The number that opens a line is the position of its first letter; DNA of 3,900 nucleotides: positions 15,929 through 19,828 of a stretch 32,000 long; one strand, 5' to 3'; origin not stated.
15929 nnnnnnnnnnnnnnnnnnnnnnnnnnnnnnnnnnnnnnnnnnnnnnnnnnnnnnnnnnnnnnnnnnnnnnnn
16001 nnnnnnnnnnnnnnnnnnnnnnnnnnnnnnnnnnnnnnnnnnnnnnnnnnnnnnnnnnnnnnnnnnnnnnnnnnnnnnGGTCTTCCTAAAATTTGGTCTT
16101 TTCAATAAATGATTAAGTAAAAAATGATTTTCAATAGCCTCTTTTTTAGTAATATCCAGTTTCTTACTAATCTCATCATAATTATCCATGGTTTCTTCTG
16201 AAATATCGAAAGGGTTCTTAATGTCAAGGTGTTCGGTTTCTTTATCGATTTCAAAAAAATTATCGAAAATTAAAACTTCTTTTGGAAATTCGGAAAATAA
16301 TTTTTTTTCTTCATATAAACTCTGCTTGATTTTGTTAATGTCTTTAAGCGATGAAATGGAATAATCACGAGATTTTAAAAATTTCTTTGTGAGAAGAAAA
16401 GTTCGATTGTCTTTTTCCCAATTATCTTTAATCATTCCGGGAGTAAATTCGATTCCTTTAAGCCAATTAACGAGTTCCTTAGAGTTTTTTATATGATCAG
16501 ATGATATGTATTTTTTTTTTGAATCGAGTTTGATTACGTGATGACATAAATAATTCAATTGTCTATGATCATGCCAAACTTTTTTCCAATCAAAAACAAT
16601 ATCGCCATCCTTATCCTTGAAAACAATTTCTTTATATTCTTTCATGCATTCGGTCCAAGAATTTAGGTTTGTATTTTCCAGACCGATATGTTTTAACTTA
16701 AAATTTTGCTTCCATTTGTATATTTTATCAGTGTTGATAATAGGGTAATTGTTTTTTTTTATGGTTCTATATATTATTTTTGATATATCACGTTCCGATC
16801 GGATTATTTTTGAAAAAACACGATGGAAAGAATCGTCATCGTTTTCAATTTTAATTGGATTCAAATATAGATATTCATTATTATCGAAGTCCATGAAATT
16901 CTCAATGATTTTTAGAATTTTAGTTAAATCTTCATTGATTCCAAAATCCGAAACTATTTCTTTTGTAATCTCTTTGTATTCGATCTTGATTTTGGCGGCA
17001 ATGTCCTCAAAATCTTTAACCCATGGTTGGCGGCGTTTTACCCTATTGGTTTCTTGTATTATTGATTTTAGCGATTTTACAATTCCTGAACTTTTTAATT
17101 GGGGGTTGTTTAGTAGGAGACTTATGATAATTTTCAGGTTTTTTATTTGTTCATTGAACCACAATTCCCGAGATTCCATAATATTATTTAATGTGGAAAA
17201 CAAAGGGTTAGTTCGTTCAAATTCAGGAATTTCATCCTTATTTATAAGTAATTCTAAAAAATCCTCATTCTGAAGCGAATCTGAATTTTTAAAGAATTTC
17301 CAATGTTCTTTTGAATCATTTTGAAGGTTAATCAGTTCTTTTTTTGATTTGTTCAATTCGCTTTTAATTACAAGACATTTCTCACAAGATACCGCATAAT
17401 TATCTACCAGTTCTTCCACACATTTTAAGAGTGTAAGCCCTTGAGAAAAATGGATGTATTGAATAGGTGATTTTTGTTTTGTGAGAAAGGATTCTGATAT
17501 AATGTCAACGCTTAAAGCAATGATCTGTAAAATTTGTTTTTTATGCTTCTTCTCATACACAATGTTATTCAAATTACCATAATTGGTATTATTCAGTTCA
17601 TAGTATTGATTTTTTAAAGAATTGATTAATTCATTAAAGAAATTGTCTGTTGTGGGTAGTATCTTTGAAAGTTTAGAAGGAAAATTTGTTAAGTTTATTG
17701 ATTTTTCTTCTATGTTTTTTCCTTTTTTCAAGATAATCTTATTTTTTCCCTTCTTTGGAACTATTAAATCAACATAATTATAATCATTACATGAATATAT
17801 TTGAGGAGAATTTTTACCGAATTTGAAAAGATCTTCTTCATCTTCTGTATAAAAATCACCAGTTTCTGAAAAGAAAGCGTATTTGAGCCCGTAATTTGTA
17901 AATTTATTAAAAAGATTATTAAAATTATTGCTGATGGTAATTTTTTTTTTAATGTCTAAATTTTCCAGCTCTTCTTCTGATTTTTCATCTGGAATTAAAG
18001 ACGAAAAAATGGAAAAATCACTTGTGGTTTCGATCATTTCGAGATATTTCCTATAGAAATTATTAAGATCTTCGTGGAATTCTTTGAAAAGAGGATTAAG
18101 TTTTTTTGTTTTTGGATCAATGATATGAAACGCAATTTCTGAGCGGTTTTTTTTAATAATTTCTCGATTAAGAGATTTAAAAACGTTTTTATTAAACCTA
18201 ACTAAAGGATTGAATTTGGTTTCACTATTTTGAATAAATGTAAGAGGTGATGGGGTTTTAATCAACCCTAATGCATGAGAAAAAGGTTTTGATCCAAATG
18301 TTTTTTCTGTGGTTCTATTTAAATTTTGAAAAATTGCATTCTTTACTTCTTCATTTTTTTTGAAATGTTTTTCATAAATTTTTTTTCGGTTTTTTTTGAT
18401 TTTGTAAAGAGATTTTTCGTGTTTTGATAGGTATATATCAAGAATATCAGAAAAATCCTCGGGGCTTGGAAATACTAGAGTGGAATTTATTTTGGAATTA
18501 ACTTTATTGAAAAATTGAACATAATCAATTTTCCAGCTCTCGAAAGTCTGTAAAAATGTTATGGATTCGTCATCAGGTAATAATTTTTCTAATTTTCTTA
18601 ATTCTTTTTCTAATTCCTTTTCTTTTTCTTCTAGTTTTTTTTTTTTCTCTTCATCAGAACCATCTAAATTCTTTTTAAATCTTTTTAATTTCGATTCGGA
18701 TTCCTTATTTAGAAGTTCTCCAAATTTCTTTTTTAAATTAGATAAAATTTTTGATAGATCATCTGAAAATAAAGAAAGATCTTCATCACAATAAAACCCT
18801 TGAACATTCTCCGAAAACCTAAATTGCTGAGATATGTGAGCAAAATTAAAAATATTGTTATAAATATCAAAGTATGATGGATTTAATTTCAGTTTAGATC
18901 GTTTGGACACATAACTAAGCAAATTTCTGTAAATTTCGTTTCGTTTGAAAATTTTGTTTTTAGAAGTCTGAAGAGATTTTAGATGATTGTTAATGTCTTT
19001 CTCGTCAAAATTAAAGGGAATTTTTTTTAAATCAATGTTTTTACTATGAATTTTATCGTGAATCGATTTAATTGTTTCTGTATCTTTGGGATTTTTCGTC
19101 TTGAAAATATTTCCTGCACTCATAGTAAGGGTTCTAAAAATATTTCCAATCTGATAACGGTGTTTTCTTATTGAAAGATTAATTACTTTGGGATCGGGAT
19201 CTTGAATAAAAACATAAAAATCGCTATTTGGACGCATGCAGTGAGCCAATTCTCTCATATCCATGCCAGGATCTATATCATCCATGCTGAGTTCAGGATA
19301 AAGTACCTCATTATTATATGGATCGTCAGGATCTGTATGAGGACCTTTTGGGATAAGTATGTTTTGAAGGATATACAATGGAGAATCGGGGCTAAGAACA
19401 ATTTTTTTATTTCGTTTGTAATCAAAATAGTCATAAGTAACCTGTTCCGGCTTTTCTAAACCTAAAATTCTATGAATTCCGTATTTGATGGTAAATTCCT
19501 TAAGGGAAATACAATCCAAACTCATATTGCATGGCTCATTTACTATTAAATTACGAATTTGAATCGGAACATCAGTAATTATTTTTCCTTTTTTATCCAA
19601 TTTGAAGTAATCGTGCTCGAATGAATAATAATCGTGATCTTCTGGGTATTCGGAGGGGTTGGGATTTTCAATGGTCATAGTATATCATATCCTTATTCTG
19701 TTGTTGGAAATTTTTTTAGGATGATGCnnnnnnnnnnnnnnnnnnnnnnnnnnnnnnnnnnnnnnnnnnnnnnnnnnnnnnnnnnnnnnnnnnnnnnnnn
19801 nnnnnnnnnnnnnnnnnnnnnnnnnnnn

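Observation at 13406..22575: Co-directional four-gene cassette (108 aa, ~760 aa, 61 aa, 2,090 aa) as a candidate undescribed system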

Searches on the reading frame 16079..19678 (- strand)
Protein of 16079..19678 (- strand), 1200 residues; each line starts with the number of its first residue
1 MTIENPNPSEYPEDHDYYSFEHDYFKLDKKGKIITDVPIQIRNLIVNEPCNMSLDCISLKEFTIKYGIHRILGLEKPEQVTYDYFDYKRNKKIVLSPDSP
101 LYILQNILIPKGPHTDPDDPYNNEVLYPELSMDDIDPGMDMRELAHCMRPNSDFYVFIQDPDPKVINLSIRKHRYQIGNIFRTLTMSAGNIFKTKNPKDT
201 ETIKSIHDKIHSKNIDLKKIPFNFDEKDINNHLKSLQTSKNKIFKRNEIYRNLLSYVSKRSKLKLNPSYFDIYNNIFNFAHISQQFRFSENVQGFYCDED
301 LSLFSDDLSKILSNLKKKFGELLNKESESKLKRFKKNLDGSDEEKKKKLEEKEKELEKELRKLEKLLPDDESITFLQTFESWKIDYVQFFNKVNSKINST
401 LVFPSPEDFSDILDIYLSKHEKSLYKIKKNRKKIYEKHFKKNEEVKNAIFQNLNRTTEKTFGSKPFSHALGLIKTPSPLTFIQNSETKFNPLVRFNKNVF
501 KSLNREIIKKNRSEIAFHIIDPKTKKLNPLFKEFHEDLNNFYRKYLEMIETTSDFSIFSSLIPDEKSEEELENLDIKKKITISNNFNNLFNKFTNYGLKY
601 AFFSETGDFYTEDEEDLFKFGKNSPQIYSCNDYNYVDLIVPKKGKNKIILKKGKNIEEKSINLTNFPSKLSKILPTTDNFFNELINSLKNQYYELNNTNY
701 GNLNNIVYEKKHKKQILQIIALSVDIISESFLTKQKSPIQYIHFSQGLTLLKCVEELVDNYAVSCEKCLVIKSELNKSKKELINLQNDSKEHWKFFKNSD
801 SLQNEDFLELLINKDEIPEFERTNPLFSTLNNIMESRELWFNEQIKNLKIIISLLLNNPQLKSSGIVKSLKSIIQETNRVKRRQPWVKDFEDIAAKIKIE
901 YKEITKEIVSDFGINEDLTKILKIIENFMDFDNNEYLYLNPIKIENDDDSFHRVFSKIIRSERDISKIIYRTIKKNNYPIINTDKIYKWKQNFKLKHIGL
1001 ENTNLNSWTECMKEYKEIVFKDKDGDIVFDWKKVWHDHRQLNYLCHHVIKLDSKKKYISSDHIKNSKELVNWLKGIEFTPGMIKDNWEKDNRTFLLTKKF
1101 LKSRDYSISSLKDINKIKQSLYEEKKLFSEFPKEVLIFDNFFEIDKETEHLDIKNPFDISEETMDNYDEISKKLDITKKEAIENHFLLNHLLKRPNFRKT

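Call 29: search_protein_representatives(protein=window:16079-19678:-)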
Query: 1200 residues. Proteins with E-value up to 0.001 (for the whole library): 6; up to 1e-10: 5; up to 1e-30: 3. The best 6 are listed.
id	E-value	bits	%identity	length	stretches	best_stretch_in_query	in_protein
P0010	0.0e+00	1155.0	65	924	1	6-929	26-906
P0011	9.3e-103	361.5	80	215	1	1-205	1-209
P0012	7.5e-39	149.9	55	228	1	461-690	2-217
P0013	1.1e-16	76.5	69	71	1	1046-1103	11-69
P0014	7.7e-14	67.1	64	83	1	1037-1095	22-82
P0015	4.7e-05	38.0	34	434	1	20-116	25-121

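Call 30: find_encoding_contigs(protein=P0010, flank=10000)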
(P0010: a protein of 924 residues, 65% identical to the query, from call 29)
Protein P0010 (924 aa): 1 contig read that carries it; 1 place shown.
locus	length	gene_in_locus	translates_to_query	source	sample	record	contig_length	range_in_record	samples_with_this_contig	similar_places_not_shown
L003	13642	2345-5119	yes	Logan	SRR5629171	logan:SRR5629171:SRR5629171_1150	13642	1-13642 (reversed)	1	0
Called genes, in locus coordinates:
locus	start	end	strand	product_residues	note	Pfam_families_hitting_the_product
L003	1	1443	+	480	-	?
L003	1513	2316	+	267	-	-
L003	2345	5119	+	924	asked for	-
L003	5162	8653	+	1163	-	PF07282:Cas12f1-like_TNB (faint)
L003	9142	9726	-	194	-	PF02900:LigB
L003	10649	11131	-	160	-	PF13673:Acetyltransf_10, PF00583:Acetyltransf_1, PF13508:Acetyltransf_7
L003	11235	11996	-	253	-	PF00177:Ribosomal_S7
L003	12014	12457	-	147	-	PF00164:Ribosom_S12_S23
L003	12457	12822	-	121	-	PF01248:Ribosomal_L7Ae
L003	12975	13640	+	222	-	?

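Call 31: find_encoding_contigs(protein=P0012, flank=10000)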
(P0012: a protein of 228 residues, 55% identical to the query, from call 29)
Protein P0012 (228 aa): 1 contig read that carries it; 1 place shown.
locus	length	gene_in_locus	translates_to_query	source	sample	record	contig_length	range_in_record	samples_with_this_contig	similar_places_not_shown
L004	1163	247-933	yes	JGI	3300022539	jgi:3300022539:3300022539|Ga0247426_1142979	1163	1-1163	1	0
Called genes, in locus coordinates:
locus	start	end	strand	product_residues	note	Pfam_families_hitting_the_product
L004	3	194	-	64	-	?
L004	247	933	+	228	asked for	-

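Call 49: find_encoding_contigs(protein=P0011, flank=10000)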
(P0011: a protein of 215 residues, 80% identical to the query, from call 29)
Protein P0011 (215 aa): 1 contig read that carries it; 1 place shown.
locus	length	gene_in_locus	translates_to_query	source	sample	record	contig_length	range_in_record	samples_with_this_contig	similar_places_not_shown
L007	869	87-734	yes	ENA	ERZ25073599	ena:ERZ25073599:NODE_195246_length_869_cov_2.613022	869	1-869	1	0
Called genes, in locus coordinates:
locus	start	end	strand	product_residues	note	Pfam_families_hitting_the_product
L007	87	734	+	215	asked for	-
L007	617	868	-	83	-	?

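Call 70: search_protein_families(library=pfam, proteins=[L003:1513-2313:+, L003:12975-13640:+, L003:9142-9726:-], max_evalue=0.01)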
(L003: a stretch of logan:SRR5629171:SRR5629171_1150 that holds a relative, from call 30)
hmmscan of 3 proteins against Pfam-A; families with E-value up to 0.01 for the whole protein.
L003:1513-2313:+ (267 aa): 0 families

L003:12975-13640:+ (222 aa): 0 families

L003:9142-9726:- (194 aa): 1 family
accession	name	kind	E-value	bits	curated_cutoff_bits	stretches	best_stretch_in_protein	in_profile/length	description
PF02900.23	LigB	-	5.7e-13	49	26.3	1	2-173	72-248/269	Catalytic LigB subunit of aromatic ring-opening dioxygenase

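Call 86: find_encoding_contigs(protein=P0014, flank=10000)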
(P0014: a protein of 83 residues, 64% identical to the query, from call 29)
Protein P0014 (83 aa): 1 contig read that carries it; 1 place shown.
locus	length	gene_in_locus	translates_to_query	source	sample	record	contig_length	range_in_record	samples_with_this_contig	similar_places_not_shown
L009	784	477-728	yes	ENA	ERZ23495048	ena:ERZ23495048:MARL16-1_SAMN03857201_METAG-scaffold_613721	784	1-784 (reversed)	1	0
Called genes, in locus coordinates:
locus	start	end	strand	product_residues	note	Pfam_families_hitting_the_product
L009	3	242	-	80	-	?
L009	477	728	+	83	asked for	-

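Call 87: find_encoding_contigs(protein=P0013, flank=10000)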
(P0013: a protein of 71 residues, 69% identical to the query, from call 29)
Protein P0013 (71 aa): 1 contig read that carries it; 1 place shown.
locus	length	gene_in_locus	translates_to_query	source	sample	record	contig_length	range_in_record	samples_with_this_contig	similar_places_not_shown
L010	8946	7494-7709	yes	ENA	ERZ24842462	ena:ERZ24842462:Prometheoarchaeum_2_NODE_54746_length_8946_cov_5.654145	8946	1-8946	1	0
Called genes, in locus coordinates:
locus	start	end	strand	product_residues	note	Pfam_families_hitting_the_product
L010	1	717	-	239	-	?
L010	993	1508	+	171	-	-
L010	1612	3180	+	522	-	PF00025:Arf, PF00071:Ras, PF01926:MMR_HSR1 (weak), PF08477:Roc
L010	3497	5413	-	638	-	PF08840:BAAT_C (weak)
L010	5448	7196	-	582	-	PF00496:SBP_bac_5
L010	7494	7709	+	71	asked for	-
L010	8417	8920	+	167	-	-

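Call 94: search_protein_families(library=pfam, proteins=[L003:5339-6601:+], max_evalue=5)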
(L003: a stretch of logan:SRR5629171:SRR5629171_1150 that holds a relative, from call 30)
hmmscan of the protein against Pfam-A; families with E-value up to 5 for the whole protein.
L003:5339-6601:+ (421 aa): 0 families

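Call 109: list_cluster_members(proteins=[L003:5162-8650:+, P0010, L003:1513-2313:+, P0015, P0008, P0009, P0011, P0012])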
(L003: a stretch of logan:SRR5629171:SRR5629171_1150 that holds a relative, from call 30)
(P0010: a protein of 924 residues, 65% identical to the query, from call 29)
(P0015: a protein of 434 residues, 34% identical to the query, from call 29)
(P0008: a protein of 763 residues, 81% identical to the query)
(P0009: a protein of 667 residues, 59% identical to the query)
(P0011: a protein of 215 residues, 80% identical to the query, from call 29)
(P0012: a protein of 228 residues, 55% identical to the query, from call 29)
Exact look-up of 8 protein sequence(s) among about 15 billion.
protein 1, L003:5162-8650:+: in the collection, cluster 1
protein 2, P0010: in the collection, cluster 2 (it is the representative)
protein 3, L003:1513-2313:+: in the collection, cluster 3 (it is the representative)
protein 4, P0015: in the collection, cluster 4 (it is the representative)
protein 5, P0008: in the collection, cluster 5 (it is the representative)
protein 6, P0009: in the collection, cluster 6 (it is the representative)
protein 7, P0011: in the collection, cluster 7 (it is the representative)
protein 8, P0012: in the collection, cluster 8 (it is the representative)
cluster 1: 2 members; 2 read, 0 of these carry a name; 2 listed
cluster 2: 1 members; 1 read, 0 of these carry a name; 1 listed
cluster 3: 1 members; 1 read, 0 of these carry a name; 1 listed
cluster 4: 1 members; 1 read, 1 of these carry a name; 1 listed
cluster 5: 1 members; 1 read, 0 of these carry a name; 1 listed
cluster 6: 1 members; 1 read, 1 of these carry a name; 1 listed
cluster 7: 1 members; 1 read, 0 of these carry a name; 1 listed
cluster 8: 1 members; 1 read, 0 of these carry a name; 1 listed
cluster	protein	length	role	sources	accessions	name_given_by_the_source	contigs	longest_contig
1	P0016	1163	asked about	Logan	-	-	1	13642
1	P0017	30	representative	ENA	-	-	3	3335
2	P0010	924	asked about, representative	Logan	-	-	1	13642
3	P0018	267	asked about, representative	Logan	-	-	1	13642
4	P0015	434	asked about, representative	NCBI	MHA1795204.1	MAG: hypothetical protein ACTSUK_03770 [Promethearchaeota archaeon]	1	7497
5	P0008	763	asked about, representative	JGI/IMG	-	-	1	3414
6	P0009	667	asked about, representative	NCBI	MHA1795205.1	MAG: hypothetical protein ACTSUK_03775, partial [Promethearchaeota archaeon]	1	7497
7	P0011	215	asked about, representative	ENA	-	-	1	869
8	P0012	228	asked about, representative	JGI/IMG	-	-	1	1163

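Call 111: find_encoding_contigs(protein=P0017, flank=10000, max_places=6)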
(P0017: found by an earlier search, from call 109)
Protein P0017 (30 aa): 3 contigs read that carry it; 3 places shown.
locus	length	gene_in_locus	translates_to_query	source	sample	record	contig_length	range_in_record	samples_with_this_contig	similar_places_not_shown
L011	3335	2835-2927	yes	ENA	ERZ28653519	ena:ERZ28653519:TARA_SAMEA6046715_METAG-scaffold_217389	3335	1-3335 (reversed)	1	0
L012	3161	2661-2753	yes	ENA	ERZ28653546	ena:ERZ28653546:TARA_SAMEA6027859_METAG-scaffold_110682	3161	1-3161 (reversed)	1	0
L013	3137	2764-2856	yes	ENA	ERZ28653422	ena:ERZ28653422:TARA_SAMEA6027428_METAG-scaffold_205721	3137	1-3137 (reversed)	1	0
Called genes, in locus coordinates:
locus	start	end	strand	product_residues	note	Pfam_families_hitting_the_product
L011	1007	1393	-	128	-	-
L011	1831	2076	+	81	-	-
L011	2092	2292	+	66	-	-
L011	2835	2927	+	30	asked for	-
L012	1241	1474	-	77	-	-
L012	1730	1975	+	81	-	-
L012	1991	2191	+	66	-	-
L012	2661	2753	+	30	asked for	-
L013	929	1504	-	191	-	-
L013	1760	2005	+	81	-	-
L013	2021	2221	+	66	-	-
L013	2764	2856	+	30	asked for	-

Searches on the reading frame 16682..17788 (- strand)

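Call 94: search_protein_families(library=pfam, proteins=[window:16682-17788:-], max_evalue=5)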
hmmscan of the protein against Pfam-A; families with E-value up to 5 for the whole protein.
window:16682-17788:- (369 aa): 2 families
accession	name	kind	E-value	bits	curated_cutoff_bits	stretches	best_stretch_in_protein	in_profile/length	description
PF02262.21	Cbl_N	-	0.19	12.1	25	1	23-84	17-78/125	CBL proto-oncogene N-terminal domain 1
PF10374.15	EST1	-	3.1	8.7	25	0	215-310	15-83/135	Telomerase activating protein Est1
